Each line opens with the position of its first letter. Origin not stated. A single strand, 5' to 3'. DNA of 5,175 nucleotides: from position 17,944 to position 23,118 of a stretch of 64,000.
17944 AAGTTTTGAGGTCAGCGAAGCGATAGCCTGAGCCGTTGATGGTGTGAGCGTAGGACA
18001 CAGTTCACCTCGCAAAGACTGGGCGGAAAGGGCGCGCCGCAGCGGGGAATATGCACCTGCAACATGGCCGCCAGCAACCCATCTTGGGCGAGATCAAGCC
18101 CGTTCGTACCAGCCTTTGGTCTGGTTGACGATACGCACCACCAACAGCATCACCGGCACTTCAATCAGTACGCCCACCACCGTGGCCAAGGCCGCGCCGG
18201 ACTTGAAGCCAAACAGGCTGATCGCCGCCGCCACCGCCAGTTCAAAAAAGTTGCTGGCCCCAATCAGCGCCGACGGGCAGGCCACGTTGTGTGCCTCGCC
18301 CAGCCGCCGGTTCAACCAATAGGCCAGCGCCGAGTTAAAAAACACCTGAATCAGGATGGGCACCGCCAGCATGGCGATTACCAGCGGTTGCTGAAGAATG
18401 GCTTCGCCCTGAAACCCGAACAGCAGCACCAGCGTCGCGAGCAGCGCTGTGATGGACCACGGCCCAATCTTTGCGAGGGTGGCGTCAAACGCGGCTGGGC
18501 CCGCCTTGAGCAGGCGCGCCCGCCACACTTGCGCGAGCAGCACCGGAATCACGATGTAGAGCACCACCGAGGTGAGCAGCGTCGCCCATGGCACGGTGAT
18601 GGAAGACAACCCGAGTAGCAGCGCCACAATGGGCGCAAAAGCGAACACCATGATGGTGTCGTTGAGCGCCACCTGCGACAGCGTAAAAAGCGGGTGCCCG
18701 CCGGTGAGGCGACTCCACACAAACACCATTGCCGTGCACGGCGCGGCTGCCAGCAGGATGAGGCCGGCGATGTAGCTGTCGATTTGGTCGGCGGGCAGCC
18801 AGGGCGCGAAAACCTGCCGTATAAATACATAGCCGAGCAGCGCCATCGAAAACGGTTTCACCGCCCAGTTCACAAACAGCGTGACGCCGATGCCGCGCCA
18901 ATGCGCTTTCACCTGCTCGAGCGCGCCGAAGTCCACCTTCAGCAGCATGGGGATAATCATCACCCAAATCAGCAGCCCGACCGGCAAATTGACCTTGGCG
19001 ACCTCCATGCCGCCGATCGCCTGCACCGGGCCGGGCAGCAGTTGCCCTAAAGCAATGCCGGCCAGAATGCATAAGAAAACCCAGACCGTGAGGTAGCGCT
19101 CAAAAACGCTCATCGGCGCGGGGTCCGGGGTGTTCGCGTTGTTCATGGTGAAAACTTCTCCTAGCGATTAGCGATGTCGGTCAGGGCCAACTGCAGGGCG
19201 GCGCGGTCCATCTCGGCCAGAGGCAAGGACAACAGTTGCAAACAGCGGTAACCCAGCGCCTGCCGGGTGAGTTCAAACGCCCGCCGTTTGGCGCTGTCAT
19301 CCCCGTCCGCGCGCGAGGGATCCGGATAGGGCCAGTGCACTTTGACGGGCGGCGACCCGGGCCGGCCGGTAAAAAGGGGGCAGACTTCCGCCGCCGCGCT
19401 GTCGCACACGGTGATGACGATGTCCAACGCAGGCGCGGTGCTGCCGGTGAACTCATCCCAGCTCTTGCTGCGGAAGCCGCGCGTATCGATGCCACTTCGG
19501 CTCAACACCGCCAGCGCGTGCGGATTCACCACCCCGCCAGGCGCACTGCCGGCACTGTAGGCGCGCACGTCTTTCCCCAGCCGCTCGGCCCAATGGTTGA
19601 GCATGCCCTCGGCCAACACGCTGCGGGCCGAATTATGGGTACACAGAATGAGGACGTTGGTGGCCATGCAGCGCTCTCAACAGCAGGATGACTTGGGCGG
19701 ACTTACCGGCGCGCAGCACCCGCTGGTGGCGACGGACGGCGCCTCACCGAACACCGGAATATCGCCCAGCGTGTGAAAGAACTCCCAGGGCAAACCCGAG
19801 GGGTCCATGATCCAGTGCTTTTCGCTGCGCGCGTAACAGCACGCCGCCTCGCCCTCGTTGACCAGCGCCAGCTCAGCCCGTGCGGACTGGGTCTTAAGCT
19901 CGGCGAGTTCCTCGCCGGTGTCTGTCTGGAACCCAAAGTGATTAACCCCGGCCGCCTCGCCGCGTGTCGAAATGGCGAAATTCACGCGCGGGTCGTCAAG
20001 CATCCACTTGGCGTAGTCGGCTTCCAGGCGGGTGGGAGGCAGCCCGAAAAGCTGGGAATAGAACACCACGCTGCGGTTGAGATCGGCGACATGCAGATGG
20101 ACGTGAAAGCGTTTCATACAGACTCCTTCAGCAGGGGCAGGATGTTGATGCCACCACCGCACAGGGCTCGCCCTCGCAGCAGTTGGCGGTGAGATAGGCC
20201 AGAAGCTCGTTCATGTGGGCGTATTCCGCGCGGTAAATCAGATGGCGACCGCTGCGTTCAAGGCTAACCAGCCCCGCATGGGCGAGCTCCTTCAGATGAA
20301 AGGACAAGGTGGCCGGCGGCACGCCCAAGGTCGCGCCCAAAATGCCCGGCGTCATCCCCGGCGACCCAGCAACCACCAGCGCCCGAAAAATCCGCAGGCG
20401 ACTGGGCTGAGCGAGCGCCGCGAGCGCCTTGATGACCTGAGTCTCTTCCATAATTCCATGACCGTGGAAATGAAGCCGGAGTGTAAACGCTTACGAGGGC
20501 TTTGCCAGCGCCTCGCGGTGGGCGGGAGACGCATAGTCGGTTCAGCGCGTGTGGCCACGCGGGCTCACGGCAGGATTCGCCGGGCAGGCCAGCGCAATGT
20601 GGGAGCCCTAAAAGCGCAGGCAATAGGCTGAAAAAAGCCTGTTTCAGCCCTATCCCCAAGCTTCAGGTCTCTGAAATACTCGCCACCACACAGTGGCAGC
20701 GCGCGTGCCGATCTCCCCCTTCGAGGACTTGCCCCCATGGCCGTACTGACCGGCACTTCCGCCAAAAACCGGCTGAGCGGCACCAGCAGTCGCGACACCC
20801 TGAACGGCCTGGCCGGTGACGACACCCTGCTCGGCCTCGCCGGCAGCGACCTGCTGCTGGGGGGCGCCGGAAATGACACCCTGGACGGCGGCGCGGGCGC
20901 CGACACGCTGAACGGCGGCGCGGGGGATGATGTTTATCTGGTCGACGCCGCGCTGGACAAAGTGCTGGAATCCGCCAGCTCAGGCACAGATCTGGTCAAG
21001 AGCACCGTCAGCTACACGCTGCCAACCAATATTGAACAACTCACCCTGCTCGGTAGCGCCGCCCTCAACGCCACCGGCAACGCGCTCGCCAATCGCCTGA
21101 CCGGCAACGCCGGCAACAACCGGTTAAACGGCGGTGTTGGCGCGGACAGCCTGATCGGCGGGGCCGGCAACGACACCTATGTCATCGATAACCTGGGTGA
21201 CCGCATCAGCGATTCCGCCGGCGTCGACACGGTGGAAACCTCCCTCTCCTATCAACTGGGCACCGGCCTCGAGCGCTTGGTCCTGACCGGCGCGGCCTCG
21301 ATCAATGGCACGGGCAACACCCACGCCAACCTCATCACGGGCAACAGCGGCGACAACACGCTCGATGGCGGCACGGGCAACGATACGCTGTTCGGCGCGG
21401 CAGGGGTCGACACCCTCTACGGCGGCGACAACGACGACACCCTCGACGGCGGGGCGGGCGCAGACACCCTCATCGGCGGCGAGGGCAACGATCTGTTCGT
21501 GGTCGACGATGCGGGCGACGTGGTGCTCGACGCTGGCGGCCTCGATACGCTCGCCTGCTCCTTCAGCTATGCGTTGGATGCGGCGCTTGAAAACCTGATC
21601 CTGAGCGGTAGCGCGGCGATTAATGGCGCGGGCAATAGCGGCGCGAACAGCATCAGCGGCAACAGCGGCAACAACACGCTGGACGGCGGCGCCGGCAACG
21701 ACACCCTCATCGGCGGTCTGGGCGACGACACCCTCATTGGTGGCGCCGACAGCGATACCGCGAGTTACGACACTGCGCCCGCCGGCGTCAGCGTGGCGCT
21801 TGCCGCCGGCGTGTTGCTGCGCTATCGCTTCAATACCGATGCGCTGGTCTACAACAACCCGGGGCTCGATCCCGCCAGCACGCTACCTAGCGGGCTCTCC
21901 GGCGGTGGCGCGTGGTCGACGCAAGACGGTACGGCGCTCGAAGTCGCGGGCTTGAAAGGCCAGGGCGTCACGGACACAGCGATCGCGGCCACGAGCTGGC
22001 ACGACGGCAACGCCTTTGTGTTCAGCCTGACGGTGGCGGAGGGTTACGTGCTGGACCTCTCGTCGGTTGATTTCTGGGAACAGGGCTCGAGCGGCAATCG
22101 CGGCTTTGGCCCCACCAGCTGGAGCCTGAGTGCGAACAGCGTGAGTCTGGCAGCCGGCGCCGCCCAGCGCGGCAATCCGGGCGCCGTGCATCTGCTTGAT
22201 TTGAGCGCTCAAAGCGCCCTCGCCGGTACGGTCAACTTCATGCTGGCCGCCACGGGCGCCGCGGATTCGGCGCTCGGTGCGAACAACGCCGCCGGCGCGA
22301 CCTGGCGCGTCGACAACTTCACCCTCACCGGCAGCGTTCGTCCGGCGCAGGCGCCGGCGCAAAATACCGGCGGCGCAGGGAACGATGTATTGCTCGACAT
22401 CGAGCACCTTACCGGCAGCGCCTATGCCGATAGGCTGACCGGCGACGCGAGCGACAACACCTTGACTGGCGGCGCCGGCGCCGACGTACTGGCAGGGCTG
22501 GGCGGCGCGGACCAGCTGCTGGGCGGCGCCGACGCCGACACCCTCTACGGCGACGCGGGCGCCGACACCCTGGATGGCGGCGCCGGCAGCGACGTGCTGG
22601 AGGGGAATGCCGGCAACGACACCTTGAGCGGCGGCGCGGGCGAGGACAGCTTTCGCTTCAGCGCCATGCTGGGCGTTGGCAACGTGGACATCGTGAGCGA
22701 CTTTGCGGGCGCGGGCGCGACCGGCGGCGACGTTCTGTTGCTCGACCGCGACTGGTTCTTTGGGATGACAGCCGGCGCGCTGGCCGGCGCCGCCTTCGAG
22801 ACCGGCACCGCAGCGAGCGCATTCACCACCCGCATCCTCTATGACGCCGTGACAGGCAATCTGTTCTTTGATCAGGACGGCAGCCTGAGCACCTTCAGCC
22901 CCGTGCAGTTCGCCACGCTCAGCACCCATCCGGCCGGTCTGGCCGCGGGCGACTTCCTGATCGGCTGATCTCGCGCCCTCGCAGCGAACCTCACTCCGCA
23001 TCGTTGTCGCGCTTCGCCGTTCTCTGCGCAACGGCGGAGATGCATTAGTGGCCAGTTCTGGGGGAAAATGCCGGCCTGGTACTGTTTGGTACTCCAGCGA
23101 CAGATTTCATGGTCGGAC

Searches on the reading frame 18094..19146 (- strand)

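Call 73: search_protein_families(library=pfam, proteins=[window:18094-19146:-], max_evalue=0.00001)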
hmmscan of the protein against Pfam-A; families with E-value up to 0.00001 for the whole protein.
window:18094-19146:- (350 aa): 1 family
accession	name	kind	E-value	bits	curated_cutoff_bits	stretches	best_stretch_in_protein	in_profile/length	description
PF01758.21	SBF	-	8.5e-27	94.5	24.3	1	58-252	2-190/191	Sodium Bile acid symporter family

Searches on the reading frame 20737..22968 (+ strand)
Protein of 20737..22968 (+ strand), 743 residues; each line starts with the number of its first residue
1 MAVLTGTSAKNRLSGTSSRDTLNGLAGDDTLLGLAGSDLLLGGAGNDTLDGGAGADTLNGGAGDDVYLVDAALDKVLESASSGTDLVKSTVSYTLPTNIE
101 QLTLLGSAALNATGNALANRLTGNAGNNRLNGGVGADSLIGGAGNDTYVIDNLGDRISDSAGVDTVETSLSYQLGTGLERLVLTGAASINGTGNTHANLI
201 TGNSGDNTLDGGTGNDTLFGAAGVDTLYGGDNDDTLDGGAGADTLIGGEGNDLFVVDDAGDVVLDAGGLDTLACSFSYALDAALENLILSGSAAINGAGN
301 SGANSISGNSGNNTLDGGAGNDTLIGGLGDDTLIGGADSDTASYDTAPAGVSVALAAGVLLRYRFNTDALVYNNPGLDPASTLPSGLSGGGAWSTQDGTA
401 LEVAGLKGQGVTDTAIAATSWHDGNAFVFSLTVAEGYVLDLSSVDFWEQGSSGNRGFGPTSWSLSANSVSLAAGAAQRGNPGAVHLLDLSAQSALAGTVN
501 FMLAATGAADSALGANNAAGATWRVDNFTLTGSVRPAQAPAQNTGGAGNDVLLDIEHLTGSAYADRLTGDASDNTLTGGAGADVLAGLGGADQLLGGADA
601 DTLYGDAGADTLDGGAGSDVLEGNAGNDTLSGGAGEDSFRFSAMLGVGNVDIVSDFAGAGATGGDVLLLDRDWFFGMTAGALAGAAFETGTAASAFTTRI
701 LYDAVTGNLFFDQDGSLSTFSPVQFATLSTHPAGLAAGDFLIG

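Call 74: search_protein_families(library=pfam, proteins=[window:20737-22968:+], max_evalue=0.00001)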
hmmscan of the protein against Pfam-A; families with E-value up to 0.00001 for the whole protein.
window:20737-22968:+ (743 aa): 1 family
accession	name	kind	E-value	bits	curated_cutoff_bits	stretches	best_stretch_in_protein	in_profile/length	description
PF00353.25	HemolysinCabind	-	1.1e-62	207.8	23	10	299-333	2-36/36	RTX calcium-binding nonapeptide repeat (4 copies)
